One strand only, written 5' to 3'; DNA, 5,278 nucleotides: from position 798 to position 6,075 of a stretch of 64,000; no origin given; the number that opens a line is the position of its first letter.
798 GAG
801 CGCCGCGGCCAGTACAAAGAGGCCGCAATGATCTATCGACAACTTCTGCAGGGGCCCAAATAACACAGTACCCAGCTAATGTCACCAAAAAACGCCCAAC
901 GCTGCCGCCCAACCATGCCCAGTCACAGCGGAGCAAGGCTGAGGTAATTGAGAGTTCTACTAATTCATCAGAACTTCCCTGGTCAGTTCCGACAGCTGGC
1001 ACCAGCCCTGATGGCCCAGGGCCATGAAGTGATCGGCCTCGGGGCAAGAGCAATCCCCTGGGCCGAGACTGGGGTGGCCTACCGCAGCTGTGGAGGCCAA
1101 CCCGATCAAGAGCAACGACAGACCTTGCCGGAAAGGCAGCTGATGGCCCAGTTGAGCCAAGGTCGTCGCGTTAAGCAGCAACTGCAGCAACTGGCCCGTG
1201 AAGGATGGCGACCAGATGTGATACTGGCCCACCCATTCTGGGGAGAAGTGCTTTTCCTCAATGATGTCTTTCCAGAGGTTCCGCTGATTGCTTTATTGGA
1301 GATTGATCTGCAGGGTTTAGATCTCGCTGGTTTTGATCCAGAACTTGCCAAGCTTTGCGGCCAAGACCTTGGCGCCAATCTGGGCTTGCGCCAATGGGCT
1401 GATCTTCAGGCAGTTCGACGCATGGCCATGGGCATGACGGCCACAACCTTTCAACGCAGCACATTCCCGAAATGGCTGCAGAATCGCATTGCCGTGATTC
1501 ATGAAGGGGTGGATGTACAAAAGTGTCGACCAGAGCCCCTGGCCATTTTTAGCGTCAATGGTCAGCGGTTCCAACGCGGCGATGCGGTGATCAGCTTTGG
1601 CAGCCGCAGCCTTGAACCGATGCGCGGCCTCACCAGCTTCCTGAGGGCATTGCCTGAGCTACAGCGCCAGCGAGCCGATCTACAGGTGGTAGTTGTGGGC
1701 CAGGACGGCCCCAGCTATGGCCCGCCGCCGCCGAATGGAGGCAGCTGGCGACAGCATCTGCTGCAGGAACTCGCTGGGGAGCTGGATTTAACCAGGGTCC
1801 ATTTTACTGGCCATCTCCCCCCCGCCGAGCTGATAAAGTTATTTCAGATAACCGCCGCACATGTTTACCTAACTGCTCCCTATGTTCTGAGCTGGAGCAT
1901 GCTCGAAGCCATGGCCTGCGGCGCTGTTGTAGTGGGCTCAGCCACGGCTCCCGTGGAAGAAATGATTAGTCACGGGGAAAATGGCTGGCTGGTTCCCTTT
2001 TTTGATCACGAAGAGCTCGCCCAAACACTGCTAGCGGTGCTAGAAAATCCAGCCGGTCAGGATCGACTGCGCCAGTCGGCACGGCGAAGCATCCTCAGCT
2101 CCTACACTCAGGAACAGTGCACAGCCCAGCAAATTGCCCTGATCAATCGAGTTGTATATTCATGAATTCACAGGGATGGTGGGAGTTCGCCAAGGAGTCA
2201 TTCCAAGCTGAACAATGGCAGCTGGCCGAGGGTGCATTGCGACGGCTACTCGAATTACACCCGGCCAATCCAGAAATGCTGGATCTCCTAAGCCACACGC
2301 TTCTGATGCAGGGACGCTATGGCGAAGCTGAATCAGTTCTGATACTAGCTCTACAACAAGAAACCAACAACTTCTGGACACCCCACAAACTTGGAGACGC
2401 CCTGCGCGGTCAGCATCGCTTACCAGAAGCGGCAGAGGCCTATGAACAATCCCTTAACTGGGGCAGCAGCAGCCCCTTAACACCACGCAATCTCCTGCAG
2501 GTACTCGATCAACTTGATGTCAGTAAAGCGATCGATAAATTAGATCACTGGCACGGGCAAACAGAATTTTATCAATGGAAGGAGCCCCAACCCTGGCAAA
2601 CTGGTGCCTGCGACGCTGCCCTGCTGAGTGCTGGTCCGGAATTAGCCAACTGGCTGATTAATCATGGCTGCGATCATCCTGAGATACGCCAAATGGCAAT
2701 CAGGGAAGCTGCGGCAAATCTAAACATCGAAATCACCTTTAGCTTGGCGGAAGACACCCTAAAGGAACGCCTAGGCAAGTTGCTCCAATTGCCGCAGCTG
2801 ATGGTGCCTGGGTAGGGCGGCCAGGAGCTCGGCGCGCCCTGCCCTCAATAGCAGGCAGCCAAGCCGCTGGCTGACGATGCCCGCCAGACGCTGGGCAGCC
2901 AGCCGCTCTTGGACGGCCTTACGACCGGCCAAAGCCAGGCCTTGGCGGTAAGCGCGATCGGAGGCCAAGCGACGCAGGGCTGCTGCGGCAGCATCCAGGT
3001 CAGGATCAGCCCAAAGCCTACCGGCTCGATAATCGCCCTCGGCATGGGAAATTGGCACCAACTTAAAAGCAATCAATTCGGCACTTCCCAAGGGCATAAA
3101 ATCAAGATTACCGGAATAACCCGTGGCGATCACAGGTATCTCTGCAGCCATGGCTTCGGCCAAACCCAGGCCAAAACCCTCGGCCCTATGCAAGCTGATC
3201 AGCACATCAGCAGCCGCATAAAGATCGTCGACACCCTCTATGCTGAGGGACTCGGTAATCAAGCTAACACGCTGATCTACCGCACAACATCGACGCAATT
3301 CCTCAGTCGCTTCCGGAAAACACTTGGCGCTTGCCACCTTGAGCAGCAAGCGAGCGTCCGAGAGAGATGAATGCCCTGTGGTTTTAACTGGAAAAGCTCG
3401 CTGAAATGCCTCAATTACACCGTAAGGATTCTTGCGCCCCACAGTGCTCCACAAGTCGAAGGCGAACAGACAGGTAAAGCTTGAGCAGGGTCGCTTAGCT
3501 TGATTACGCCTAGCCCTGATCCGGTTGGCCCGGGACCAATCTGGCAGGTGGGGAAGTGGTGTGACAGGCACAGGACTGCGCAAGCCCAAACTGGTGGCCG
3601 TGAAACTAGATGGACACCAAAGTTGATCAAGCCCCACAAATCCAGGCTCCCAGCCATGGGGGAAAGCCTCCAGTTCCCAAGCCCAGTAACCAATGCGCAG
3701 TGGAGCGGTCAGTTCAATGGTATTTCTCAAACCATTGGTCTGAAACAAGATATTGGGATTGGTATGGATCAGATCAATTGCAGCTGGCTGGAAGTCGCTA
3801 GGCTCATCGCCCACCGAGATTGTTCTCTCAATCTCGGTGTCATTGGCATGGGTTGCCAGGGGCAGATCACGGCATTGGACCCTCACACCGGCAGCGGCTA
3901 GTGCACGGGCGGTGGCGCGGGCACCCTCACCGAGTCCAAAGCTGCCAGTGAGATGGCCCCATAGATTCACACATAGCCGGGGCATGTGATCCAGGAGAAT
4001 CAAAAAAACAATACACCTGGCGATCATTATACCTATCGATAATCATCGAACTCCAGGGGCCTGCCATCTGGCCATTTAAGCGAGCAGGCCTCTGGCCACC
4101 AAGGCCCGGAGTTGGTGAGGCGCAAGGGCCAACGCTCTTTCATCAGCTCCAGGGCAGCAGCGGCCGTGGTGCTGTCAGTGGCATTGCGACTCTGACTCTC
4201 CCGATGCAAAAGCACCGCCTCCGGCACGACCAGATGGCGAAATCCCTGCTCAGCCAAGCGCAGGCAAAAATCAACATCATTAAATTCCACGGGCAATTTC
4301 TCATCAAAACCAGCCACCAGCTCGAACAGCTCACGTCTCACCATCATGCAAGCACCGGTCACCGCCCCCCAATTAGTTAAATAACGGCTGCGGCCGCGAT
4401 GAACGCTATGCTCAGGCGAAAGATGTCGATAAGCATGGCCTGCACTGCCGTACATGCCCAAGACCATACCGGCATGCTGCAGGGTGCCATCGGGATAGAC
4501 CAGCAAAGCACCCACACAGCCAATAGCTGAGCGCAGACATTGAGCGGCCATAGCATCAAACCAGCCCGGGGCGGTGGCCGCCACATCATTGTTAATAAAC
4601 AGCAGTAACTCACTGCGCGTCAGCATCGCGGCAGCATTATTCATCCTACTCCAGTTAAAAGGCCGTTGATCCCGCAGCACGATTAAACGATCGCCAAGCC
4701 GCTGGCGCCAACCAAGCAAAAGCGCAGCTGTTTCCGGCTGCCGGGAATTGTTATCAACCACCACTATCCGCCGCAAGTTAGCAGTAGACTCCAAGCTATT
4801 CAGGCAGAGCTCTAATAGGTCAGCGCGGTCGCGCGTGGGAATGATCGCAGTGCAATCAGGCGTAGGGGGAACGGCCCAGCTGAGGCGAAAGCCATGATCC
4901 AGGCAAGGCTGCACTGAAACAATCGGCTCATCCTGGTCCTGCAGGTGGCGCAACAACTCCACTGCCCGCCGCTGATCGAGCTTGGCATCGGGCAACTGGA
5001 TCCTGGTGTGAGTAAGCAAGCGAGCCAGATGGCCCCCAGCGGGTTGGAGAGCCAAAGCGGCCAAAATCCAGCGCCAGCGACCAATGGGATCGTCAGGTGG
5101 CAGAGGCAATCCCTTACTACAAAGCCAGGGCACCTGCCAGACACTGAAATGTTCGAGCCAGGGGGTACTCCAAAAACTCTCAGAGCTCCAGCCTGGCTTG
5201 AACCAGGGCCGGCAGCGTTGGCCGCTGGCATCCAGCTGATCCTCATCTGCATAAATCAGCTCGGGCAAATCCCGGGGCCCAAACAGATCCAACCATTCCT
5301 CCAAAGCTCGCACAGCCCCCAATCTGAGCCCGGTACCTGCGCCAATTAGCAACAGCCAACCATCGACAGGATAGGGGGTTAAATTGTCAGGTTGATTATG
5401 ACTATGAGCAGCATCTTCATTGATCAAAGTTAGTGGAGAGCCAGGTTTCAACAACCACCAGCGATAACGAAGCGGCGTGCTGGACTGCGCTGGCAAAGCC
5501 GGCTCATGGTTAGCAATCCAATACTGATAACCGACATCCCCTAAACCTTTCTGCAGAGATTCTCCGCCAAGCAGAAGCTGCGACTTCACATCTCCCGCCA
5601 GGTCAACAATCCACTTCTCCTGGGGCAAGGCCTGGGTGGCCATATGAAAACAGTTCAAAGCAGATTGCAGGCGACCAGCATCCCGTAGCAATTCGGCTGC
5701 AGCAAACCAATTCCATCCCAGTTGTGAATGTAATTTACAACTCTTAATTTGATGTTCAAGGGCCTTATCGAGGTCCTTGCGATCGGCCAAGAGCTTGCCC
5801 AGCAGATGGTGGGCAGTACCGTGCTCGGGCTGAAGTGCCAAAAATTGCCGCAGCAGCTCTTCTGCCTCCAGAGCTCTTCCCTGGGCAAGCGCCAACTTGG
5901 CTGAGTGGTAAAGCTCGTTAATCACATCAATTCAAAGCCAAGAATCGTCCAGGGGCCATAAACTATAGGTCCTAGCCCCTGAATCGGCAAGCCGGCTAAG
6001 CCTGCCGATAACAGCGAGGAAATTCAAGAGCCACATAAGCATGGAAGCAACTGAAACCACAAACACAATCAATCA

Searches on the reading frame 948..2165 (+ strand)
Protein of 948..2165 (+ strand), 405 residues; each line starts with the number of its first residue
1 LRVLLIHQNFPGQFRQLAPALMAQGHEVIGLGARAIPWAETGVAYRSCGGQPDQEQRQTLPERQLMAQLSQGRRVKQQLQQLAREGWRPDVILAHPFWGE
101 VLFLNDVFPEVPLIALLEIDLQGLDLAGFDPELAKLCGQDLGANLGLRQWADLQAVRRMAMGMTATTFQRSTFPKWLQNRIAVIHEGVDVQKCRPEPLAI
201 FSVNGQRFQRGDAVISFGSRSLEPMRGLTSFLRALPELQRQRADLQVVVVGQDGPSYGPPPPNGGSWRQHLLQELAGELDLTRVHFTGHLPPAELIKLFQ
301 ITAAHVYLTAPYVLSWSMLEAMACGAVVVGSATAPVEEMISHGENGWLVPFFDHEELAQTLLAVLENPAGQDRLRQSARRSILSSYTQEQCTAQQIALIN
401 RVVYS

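Call 33: search_protein_families(library=pfam, max_evalue=0.00001, proteins=[window:948-2165:+])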
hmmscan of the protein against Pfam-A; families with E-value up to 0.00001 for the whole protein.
window:948-2165:+ (405 aa): 4 families
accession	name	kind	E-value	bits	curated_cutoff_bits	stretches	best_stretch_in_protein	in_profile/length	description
PF12000.14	Glyco_trans_4_3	-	2.4e-33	115.7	25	1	25-191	2-166/168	Glycosyl transferase family 4 group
PF00534.26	Glycos_transf_1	-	1.3e-23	83.8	26.4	1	219-380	21-171/172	Glycosyl transferases group 1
PF13692.12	Glyco_trans_1_4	-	4.6e-20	72.8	27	1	219-367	8-142/142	Glycosyl transferases group 1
PF13524.12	Glyco_trans_1_2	-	1.7e-12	47.9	25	1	237-392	8-139/144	Glycosyl transferase-like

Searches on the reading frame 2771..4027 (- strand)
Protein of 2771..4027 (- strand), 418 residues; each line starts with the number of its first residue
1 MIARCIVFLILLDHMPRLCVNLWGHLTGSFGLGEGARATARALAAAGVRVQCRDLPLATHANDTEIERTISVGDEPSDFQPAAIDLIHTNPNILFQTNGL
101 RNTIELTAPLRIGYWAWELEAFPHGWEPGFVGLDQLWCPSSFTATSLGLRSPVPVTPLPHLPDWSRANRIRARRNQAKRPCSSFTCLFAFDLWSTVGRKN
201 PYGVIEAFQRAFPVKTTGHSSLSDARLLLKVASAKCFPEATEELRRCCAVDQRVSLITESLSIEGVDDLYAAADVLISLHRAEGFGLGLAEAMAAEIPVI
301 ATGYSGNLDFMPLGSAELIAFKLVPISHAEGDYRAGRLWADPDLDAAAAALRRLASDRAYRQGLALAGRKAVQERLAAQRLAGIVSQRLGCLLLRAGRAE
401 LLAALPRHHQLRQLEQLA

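Call 33: search_protein_families(library=pfam, max_evalue=0.00001, proteins=[window:2771-4027:-])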
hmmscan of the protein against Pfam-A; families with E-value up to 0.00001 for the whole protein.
window:2771-4027:- (418 aa): 3 families
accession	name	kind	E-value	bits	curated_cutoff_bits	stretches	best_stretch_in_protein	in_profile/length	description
PF00534.26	Glycos_transf_1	-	3.1e-10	40.3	26.4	1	264-312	84-132/172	Glycosyl transferases group 1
PF13692.12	Glyco_trans_1_4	-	9.4e-10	39.3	27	1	241-314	46-118/142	Glycosyl transferases group 1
PF20706.3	GT4-conflict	-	2.4e-07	30.6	26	1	225-375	233-375/385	Family 4 Glycosyltransferase in conflict systems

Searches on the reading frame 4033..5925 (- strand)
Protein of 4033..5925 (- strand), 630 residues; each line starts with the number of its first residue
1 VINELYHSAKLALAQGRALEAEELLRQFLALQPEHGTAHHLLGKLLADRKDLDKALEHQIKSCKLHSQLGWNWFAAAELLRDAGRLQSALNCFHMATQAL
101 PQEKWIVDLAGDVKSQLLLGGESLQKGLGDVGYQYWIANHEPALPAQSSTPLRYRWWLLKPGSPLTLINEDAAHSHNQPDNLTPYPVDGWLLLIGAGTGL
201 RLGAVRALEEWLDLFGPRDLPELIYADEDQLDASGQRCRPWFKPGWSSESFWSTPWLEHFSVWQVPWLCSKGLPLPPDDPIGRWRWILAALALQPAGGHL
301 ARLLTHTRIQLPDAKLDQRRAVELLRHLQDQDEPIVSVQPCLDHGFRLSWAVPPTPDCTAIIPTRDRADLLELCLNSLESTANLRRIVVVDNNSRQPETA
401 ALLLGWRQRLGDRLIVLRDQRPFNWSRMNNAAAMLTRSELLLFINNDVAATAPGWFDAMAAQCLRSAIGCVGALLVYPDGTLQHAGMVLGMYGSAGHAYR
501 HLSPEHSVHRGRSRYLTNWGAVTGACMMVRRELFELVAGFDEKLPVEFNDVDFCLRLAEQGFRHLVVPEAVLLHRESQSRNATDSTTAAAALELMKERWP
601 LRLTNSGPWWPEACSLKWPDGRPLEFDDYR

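Call 33: search_protein_families(library=pfam, max_evalue=0.00001, proteins=[window:4033-5925:-])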
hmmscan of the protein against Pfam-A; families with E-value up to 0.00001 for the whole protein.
window:4033-5925:- (630 aa): 5 families
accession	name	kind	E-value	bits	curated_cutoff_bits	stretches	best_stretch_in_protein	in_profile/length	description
PF00535.33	Glycos_transf_2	-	6.3e-12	46.2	23.3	1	360-535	2-165/168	Glycosyl transferase family 2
PF13641.12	Glyco_tranf_2_3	-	7.3e-11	43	27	1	356-579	1-209/230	Glycosyltransferase like family 2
PF07719.23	TPR_2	-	2.4e-06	27.6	27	0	73-101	4-32/34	Tetratricopeptide repeat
PF13428.12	TPR_14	-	4e-06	27.4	23.5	0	4-45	3-44/44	Tetratricopeptide repeat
PF13432.12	TPR_16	-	7.4e-06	26.8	32.7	1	9-57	4-52/65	Tetratricopeptide repeat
